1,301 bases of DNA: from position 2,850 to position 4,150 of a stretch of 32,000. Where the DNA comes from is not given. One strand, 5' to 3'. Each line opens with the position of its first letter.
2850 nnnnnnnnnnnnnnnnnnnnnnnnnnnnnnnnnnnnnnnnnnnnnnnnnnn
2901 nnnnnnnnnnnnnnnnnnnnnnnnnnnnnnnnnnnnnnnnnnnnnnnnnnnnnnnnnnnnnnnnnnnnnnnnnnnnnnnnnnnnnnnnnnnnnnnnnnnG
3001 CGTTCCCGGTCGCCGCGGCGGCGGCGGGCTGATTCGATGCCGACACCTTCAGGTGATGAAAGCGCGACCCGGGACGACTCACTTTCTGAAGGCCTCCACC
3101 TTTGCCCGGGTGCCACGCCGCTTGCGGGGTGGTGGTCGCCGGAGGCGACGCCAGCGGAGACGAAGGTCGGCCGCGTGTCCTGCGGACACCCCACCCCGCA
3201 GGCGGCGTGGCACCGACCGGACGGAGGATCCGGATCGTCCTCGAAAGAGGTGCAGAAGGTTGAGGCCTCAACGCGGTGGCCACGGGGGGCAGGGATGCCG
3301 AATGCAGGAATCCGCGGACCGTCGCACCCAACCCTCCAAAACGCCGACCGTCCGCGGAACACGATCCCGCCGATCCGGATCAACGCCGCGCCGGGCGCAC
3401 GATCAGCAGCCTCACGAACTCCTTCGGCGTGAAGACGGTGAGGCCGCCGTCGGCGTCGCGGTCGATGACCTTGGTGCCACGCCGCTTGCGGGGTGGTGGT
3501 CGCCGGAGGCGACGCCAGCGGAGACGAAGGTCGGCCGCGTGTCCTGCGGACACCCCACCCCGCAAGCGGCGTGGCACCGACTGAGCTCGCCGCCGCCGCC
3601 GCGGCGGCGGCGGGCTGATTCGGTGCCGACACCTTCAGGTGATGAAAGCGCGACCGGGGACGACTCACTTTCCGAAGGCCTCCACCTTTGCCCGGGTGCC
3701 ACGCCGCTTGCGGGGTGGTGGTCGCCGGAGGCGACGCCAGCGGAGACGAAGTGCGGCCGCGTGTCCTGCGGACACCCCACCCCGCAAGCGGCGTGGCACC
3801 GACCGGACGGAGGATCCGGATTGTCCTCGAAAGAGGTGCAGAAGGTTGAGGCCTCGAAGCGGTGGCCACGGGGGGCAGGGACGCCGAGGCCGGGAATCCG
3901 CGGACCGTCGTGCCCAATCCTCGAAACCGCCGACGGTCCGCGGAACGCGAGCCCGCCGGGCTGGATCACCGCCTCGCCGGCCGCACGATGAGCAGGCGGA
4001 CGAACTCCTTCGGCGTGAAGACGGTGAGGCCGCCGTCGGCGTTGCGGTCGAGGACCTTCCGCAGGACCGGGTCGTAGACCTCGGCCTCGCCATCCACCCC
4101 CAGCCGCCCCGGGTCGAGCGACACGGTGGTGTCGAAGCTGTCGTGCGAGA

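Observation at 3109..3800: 106-nt REPIN-like double-palindrome element: three copies in one convergent intergenic region and a fourth 22 kb away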

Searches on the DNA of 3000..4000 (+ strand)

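Call 48: search_rna_families(source=window, start=3000, end=4000, threshold=evalue, max_evalue=1)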
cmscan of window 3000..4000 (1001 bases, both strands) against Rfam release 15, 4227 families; matches with E-value up to 1: 9.
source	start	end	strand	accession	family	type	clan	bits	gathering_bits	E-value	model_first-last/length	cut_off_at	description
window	3471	3580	+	RF04104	MIR918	Gene; miRNA;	-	31.3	268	0.002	1-265/265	no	MIR918 microRNA precursor family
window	3110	3213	+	RF04104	MIR918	Gene; miRNA;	-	28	268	0.01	1-265/265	no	MIR918 microRNA precursor family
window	3114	3208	+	RF03586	mir-5132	Gene; miRNA;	-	27.4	100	0.052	1-71/71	no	mir-5132 microRNA precursor family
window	3700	3794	+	RF03586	mir-5132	Gene; miRNA;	-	27.2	100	0.058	1-71/71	no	mir-5132 microRNA precursor family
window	3478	3572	+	RF03586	mir-5132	Gene; miRNA;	-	27.2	100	0.058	1-71/71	no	mir-5132 microRNA precursor family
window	3695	3800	+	RF00926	MIR1151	Gene; miRNA;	-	26.3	90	0.16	1-110/110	no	MIR1151 microRNA precursor family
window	3705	3790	+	RF03878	mir-B6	Gene; miRNA;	-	25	89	0.86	1-83/83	no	mir-B6 microRNA precursor family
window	3470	3578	-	RF01059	mir-598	Gene; miRNA;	-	18.3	69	0.9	1-80/80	no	mir-598 microRNA precursor family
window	3050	3091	+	RF01151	snoU82P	Gene; snRNA; snoRNA; CD-box;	-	14.8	42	0.48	1-55/55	no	Small nucleolar RNA U82P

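Call 49: search_dna_similar(query=window:3095-3230:+, collection=plasmids, mode=distant, max_evalue=0.01)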
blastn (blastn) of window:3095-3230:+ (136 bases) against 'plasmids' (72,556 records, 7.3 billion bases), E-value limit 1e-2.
No match.

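Call 77: build_rna_model(alignment_id=A4, structure=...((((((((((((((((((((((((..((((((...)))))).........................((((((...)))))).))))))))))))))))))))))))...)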
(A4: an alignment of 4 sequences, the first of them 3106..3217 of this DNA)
Model R1 built from alignment A4 (4 sequences, 112 columns); structure: as given.
model positions 112; base pairs 36; branch points 1; effective number of sequences 0.67; information 0.591 bits per position. Calibrated on 0.2 Mb of random sequence (short: E-values are rough).
structure used (alignment columns):
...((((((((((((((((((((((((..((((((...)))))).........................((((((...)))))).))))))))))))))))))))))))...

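Call 78: search_with_rna_model(model_id=R1, sources=[window, L002, L003, L004, L005, L006, L007, L008, L009, L130, L083], max_evalue=1)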
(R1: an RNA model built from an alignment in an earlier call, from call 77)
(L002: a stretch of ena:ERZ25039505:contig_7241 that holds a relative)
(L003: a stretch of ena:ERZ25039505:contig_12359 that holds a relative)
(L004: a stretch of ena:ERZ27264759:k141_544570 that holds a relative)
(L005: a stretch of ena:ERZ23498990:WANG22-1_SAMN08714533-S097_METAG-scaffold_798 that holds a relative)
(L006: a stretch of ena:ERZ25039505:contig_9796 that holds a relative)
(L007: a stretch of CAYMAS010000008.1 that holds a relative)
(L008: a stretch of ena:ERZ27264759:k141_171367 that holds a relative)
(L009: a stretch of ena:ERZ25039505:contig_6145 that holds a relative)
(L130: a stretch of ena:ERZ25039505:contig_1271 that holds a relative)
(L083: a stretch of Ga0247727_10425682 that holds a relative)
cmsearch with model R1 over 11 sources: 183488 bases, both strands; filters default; matches with E-value up to 1: 34.
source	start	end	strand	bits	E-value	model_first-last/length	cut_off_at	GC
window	3470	3581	+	133.5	4.4e-23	1-112/112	no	0.75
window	3692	3803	+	128.9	3.2e-22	1-112/112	no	0.77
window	3106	3217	+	126.5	9.3e-22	1-112/112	no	0.78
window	25494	25605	+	103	2.9e-17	1-112/112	no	0.82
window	3470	3581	-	76.9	2.9e-12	1-112/112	no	0.75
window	3692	3803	-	72.4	2.1e-11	1-112/112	no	0.77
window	3106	3217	-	65.8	3.8e-10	1-112/112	no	0.78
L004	3167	3276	+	64.3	7.6e-10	1-112/112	no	0.73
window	17544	17626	-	55.9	3e-08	1-112/112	no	0.82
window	25494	25605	-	55.6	3.4e-08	1-112/112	no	0.82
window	17544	17626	+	47.2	1.4e-06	1-112/112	no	0.82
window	17648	17729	-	44.3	5e-06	1-112/112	no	0.78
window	17648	17729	+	37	0.00013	1-112/112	no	0.78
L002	20820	20979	-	34.2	0.00042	1-112/112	no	0.69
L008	6720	6829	+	32.8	0.00079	1-112/112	no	0.74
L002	5389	5548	+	31.6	0.0013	1-112/112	no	0.7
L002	20386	20545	-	28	0.0064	1-112/112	no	0.72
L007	11822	11896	-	27.9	0.0069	1-112/112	no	0.64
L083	233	311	+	26.9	0.011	1-112/112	no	0.75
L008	6720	6829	-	26.3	0.014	1-112/112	no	0.74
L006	9863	9971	+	26.2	0.015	1-112/112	no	0.68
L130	9863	9971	+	26.2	0.015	1-112/112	no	0.68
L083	233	311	-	25.9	0.016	1-112/112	no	0.75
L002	5389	5548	-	24.4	0.033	1-112/112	no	0.7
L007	12495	12548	-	23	0.058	1-112/112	no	0.63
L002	5829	5974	+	22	0.093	1-112/112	no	0.69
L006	19934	19977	-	22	0.094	1-112/112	no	0.73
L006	19934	19977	+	21.9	0.098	1-112/112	no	0.73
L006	13008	13092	-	18.7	0.4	1-112/112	no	0.76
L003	4089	4162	-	18.5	0.42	1-112/112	no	0.76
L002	20065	20162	-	16.7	0.96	1-112/112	no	0.74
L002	6206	6303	+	16.7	0.96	1-112/112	no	0.74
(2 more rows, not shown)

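Call 80: search_with_rna_model(model_id=R1, sources=[L004, L005], max_evalue=1, show_alignments=2)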
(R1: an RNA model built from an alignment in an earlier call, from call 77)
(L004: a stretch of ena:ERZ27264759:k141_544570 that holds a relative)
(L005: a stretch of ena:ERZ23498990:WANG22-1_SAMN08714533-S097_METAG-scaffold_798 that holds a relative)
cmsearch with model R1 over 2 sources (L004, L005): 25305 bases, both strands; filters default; matches with E-value up to 1: 6.
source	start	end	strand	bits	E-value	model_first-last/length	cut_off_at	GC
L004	3167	3276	+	64.3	1.1e-10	1-112/112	no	0.73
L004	10035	10152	-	15.4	0.23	1-112/112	no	0.67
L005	954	1071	-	15.4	0.23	1-112/112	no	0.67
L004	3612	3696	+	14.3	0.37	1-112/112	no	0.73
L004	5935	5996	+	13.8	0.48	1-112/112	no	0.71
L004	7818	7924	-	13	0.67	1-112/112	no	0.78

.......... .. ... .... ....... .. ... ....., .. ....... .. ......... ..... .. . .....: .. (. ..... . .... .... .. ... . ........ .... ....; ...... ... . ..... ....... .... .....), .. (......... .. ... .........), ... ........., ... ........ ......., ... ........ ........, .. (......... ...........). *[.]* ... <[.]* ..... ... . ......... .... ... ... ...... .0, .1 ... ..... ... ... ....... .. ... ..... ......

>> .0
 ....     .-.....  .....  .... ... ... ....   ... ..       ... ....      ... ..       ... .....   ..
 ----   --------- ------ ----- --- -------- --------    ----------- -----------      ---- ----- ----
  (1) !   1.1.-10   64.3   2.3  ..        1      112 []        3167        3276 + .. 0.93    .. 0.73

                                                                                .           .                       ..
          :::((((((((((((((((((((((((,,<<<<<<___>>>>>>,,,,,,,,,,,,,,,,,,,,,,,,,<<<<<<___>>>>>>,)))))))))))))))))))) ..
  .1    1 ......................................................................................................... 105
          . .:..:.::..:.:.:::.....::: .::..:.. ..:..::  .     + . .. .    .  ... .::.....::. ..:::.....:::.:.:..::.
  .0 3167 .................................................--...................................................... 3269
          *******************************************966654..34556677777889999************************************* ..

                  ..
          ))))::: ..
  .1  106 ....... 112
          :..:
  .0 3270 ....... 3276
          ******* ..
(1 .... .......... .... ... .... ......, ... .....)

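Call 86: search_with_rna_model(model_id=R1, sources=[L131, L132, L133, L134, L135], max_evalue=1)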
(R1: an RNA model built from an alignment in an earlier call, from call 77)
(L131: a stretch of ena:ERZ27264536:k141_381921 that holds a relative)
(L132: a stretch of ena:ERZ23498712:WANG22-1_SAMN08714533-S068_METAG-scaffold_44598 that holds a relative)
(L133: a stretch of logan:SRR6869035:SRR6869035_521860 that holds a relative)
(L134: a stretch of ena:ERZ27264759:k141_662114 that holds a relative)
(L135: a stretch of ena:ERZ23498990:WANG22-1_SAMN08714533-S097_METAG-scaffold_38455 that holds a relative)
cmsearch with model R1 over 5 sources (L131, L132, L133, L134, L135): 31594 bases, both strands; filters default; matches with E-value up to 1: 7.
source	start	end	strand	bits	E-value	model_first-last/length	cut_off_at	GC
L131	6919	7027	-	37.5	1.7e-05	1-112/112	no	0.72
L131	6919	7027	+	36.6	2.5e-05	1-112/112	no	0.72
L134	11095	11173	-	25.1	0.0041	1-112/112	no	0.8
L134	1376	1458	+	24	0.0065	1-112/112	no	0.66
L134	11095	11173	+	22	0.016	1-112/112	no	0.8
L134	15697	15759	-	14.2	0.5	1-112/112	no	0.75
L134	10167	10268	-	13.8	0.58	1-112/112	no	0.73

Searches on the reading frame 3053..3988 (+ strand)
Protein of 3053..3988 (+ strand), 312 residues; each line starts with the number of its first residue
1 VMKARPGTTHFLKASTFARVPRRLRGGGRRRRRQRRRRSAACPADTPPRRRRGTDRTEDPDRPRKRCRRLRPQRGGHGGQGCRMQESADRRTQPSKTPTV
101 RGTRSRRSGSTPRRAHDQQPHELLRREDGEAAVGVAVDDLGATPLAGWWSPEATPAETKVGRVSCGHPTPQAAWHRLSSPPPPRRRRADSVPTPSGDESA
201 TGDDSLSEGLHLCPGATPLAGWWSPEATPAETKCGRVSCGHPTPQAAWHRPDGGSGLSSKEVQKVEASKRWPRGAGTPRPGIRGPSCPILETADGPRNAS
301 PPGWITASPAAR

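Call 75: search_protein_representatives(protein=window:3053-3988:+)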
Query: 312 residues. Proteins with E-value up to 0.001 (for the whole library): 1; up to 1e-10: 1; up to 1e-30: 1. The best 1 are listed.
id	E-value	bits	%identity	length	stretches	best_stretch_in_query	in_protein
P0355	3.8e-93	328.9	99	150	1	163-312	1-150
